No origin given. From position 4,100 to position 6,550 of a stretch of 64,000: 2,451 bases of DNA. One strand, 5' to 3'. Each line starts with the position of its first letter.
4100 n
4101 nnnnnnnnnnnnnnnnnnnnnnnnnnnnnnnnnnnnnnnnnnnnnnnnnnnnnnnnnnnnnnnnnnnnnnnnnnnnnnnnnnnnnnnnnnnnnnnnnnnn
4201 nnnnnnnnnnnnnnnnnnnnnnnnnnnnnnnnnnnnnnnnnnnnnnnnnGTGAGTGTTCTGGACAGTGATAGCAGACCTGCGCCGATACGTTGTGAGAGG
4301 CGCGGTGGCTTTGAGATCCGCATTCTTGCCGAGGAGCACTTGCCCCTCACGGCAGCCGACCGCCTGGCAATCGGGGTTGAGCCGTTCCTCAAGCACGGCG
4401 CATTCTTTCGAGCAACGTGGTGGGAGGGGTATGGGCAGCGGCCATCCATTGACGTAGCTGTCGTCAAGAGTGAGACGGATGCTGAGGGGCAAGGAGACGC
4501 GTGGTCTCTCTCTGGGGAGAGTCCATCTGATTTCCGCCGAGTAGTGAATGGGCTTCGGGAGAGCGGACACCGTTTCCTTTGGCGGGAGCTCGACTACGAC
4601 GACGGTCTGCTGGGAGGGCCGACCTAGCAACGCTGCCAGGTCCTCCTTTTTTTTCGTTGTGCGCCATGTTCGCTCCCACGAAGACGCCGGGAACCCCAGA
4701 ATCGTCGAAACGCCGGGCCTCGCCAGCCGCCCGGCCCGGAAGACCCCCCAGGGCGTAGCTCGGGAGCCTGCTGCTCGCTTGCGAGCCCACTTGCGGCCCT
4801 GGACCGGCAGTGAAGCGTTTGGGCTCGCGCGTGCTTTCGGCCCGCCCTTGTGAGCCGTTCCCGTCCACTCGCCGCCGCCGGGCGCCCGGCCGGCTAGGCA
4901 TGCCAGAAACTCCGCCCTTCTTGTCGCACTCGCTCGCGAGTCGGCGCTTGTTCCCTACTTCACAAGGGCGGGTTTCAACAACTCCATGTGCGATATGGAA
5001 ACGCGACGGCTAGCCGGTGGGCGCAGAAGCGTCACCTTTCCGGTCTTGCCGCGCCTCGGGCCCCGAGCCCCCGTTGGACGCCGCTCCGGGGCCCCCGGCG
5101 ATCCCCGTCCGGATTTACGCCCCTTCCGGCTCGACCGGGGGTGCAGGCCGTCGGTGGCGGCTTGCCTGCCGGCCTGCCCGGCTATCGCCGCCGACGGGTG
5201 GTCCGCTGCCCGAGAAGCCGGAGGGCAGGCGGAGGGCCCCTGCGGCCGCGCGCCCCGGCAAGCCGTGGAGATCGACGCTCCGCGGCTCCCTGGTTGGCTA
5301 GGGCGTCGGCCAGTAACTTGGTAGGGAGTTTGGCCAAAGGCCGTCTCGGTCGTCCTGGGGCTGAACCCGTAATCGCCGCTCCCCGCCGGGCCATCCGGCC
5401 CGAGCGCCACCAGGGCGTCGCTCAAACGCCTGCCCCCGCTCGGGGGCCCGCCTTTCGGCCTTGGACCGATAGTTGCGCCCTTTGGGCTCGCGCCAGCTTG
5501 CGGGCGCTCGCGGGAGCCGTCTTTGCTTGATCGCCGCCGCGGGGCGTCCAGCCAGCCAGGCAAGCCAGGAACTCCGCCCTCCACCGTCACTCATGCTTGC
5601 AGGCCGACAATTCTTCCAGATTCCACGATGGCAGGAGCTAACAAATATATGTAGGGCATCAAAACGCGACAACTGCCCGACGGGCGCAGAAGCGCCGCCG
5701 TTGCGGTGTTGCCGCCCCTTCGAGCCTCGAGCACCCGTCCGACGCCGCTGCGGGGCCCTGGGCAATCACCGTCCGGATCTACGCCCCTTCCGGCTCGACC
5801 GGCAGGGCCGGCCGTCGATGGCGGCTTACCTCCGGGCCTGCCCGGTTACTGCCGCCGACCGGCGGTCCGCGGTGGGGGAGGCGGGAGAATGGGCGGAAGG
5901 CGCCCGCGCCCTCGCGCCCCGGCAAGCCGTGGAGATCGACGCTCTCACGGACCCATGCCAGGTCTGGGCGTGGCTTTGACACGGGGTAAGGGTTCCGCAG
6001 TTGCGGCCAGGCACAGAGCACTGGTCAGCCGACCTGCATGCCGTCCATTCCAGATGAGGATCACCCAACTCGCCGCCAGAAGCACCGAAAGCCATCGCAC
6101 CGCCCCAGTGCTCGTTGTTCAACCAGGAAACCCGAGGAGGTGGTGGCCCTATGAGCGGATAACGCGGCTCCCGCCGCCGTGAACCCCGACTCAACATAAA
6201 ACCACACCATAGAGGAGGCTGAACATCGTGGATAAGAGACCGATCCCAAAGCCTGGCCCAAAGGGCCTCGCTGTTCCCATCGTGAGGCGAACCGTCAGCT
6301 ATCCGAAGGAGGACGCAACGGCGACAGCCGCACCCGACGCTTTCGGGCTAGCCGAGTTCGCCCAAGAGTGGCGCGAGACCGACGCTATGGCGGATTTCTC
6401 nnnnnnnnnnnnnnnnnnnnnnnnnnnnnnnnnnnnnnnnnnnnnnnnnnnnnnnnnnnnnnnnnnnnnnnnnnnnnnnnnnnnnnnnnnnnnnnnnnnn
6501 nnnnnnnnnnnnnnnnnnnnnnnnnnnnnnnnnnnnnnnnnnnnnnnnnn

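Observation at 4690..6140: About 2.3 diverged tandem copies of a ~664-bp GC-rich repeat inside the mobile region, with no convincing coding frame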

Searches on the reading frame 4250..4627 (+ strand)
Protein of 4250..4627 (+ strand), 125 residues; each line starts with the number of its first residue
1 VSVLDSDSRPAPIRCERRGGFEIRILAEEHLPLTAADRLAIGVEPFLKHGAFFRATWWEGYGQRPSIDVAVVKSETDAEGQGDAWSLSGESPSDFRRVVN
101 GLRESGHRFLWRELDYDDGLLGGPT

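Call 11: search_protein_families(library=pfam, proteins=[window:4250-4627:+], max_evalue=0.01)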
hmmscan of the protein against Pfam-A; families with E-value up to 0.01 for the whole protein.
window:4250-4627:+ (125 aa): 0 families

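Call 38: search_protein_families(library=pfam, proteins=[window:4250-4627:+], max_evalue=1)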
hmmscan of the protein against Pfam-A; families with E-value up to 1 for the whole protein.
window:4250-4627:+ (125 aa): 0 families

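Call 39: search_protein_families(library=phrogs, proteins=[window:4250-4627:+], max_evalue=0.01)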
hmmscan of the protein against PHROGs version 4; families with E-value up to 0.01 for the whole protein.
window:4250-4627:+ (125 aa): 0 families

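Call 50: find_homologous_proteins(query=window:4250-4624:+, max_evalue=0.01)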
Query window:4250-4624:+ (125 aa): 1 proteins with E <= 0.01 among 15 candidates.
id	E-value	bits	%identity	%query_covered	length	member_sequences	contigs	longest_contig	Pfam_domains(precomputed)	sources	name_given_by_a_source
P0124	1.4e-79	283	100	100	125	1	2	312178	-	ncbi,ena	-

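Call 70: find_encoding_contigs(protein=window:4250-4627:+, flank=6000, max_places=10)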
Protein window:4250-4627:+ (125 aa): no gene with exactly this product is on record in the collection.

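Call 72: search_protein_families(library=padloc, proteins=[window:4250-4627:+], max_evalue=0.001)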
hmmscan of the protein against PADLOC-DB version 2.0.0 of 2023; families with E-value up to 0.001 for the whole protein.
window:4250-4627:+ (125 aa): 0 families

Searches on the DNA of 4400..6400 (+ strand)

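Call 6: search_rna_families(source=window, start=4400, end=6400, threshold=evalue, max_evalue=10, show_alignments=3)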
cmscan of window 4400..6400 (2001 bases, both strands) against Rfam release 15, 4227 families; matches with E-value up to 10: 1.
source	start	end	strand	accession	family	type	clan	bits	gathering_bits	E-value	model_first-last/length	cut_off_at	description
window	6036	6070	+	RF02359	MS2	Cis-reg;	-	20.1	40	0.079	1-36/36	no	Bacteriophage MS2 operator hairpin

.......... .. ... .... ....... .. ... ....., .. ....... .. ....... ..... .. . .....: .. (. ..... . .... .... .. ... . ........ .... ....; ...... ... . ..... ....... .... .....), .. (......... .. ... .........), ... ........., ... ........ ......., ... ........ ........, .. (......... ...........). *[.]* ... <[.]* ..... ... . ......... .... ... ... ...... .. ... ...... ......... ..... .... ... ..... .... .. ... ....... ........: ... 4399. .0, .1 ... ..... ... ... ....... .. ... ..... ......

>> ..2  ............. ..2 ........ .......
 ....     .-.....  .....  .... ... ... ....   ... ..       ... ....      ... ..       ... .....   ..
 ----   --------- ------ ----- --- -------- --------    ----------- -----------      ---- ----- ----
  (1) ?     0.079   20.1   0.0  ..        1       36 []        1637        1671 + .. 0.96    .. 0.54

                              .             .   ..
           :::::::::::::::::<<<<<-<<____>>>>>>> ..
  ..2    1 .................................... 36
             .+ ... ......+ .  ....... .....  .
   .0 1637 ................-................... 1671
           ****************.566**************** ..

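Call 12: search_dna_similar(query=window:4700-5970:+, collection=phages, mode=distant)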
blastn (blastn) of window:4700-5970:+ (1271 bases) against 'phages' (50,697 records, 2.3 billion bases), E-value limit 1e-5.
No match.

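Call 13: search_dna_similar(query=window:4700-5970:+, collection=plasmids, mode=distant)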
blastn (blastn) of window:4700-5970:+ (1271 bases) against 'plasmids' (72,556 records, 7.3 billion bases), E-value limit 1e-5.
No match.
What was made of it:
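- Tried and rejected: (2) blastn 'distant' search of both units against phages and plasmids: no match (calls 12, 13).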

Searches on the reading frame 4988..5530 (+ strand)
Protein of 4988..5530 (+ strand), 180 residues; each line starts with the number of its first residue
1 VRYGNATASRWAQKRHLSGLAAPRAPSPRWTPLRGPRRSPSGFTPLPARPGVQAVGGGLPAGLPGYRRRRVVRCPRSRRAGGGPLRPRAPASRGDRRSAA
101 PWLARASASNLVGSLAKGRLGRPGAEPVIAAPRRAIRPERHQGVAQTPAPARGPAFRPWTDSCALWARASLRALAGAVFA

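Call 38: search_protein_families(library=pfam, proteins=[window:4988-5530:+], max_evalue=1)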
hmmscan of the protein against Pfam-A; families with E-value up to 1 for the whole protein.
window:4988-5530:+ (180 aa): 0 families

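Call 39: search_protein_families(library=phrogs, proteins=[window:4988-5530:+], max_evalue=0.01)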
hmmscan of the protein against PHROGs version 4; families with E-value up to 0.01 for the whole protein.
window:4988-5530:+ (180 aa): 0 families

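Call 64: search_protein_representatives(protein=window:4988-5527:+)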
Query: 180 residues. Proteins with E-value up to 0.001 (for the whole library): 0; up to 1e-10: 0; up to 1e-30: 0. The best 0 are listed.
